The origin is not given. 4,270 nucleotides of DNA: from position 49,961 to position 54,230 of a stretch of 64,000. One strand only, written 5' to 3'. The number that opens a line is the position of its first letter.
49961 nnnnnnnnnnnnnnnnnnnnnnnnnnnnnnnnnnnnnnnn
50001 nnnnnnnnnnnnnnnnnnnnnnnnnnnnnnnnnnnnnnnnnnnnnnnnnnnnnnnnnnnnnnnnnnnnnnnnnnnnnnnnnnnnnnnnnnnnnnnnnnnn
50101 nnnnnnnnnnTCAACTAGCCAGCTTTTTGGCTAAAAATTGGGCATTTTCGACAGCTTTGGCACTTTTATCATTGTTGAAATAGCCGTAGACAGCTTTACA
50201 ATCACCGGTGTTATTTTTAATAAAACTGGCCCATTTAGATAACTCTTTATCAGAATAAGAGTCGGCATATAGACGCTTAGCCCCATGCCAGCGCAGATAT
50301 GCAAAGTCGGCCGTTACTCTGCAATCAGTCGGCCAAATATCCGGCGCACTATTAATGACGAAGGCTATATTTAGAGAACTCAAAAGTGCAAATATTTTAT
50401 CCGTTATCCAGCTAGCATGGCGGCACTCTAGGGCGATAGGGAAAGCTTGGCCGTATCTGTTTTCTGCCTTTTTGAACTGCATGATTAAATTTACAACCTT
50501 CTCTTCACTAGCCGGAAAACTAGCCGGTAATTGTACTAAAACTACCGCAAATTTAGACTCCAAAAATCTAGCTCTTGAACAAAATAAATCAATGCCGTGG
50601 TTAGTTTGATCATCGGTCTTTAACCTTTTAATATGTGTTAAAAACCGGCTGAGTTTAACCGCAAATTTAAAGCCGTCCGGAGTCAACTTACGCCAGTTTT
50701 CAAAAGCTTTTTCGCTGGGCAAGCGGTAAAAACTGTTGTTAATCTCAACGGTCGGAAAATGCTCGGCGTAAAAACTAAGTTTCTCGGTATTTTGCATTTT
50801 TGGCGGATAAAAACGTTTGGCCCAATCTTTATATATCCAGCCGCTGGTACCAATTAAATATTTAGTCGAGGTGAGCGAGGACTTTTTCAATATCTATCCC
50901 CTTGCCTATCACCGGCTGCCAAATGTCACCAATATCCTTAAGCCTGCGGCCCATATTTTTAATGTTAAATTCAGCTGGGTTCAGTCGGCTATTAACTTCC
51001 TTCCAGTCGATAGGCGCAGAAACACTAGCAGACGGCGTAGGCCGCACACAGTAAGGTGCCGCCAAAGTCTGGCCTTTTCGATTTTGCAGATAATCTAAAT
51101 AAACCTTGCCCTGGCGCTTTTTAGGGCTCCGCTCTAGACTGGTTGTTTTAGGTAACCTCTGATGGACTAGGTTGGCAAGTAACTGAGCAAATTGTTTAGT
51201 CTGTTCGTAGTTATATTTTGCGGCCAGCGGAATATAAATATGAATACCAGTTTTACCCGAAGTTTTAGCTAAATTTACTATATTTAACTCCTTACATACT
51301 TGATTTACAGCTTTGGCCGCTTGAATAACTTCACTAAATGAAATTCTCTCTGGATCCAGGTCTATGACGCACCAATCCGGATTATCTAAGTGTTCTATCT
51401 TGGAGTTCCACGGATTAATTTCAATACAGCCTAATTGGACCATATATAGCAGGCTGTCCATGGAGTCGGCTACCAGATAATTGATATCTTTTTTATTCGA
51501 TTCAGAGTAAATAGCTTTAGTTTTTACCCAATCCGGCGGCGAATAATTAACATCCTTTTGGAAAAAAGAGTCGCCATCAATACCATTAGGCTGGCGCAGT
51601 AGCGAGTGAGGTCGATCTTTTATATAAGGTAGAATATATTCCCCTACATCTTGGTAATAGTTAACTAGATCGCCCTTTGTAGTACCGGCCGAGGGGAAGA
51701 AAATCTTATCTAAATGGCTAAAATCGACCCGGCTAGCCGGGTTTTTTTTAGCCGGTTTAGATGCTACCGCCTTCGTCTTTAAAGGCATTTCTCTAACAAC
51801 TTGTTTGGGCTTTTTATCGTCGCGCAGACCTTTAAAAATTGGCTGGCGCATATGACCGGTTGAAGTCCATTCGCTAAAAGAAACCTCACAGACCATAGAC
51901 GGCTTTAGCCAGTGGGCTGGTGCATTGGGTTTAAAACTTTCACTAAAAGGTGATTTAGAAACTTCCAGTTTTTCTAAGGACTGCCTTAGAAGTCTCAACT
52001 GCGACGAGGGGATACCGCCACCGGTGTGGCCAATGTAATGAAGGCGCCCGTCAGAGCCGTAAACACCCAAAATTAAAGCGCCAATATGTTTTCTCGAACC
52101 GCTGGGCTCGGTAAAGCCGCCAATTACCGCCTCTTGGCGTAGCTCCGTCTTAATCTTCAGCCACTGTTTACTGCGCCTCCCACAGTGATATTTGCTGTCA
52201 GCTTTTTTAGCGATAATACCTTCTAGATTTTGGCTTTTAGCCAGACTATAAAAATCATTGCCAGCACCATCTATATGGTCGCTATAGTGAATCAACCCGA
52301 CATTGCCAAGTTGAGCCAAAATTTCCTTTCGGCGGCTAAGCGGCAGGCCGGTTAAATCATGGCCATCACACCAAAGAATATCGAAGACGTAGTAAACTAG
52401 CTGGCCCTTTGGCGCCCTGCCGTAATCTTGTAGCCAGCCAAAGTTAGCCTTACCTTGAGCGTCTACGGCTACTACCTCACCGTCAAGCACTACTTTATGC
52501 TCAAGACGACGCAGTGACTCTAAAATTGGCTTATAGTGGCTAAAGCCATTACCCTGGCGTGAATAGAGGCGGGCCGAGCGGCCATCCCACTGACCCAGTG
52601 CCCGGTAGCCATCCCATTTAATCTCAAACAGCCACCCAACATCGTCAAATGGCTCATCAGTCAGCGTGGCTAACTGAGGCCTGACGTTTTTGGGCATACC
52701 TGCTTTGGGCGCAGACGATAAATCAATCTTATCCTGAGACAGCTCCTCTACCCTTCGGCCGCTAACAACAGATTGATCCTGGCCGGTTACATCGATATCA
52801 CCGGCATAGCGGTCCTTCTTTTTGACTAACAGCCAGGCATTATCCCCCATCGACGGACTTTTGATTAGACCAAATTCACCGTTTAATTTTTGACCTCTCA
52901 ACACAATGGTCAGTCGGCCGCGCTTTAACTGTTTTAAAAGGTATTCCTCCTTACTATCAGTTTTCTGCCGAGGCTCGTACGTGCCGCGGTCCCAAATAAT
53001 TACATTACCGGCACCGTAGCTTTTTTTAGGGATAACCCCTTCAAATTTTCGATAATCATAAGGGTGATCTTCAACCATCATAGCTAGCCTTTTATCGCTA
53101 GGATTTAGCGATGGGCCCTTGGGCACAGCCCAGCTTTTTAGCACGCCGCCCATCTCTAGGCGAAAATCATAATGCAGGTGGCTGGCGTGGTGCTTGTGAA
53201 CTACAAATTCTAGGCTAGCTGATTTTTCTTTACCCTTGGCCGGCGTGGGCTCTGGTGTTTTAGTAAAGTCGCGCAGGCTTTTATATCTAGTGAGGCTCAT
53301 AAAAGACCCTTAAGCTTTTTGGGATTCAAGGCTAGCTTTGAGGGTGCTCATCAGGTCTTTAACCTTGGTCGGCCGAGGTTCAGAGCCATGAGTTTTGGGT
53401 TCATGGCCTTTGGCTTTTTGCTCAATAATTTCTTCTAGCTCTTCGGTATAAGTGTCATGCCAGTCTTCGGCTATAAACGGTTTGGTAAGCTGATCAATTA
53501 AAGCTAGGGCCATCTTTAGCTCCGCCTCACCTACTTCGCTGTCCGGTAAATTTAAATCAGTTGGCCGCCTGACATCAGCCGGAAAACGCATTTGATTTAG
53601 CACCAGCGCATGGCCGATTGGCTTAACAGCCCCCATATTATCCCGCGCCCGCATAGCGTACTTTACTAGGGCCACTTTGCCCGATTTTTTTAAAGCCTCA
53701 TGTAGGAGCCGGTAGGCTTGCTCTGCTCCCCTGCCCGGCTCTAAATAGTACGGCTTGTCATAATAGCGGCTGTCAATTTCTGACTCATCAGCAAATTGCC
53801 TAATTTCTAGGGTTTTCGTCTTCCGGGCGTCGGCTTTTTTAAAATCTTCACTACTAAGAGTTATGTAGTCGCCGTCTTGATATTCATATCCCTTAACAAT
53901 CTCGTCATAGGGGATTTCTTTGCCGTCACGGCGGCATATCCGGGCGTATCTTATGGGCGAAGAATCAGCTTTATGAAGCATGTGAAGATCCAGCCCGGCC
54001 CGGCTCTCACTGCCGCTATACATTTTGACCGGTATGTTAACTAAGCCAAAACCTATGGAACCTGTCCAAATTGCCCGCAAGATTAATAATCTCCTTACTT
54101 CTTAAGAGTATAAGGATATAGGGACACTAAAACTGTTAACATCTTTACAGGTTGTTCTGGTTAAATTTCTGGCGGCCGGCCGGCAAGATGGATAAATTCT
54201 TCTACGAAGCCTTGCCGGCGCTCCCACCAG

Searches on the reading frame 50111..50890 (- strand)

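Call 7: search_protein_families(library=pfam, proteins=[window:50111-50890:-])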
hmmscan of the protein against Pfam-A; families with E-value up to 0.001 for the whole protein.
window:50111-50890:- (259 aa): 1 family
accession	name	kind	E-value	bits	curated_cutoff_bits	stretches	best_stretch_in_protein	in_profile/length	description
PF01904.24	DUF72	-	1.7e-61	208.5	25.3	1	28-255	1-216/217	Protein of unknown function DUF72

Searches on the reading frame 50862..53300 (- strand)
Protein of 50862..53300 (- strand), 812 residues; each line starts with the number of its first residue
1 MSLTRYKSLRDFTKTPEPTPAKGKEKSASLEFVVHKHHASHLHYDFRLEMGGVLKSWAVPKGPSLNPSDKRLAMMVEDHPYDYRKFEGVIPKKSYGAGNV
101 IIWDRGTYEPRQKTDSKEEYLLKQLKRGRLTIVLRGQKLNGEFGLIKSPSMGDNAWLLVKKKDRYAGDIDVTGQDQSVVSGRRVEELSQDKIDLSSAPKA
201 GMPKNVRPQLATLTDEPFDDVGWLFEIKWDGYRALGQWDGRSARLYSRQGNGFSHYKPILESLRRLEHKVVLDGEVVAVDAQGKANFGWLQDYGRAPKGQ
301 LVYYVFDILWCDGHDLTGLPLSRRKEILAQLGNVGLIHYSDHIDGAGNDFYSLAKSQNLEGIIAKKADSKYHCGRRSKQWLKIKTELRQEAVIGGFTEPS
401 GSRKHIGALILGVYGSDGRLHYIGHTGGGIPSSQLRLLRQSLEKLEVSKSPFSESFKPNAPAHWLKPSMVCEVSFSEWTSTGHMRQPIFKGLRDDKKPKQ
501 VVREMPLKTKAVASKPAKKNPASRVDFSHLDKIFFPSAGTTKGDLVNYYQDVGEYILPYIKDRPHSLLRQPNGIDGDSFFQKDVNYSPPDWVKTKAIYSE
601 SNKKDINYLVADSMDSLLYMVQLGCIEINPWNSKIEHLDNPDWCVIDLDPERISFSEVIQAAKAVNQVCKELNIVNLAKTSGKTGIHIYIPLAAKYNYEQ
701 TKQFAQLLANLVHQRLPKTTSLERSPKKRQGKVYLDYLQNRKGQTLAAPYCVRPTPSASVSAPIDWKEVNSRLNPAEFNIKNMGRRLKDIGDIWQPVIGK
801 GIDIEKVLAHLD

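Call 7: search_protein_families(library=pfam, proteins=[window:50862-53300:-])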
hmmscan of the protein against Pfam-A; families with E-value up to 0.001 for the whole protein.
window:50862-53300:- (812 aa): 5 families
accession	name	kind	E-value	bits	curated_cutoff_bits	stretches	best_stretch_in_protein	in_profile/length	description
PF21686.3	LigD_Prim-Pol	-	3e-88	296.1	27.4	1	541-794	1-254/254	LigD, primase-polymerase domain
PF13298.12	LigD_N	-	7.8e-43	145.4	31.1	1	35-147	1-107/107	DNA Ligase D 3'-phosphoesterase domain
PF01068.26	DNA_ligase_A_M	-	8.5e-31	107.7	26.2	1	220-384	19-204/204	ATP dependent DNA ligase domain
PF04679.21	DNA_ligase_A_C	-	1.4e-27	96.3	27.5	1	403-496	2-94/94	ATP dependent DNA ligase C terminal region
PF01896.25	DNA_primase_S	-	5.9e-06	27.2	26.8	1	658-766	24-163/163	DNA primase small subunit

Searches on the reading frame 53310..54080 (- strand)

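Call 7: search_protein_families(library=pfam, proteins=[window:53310-54080:-])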
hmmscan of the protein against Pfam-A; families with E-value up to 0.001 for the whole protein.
window:53310-54080:- (256 aa): 1 family
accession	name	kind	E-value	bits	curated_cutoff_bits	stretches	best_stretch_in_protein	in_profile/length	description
PF02735.22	Ku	-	6.7e-51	173.3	25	1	11-190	2-190/190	Ku70/Ku80 beta-barrel domain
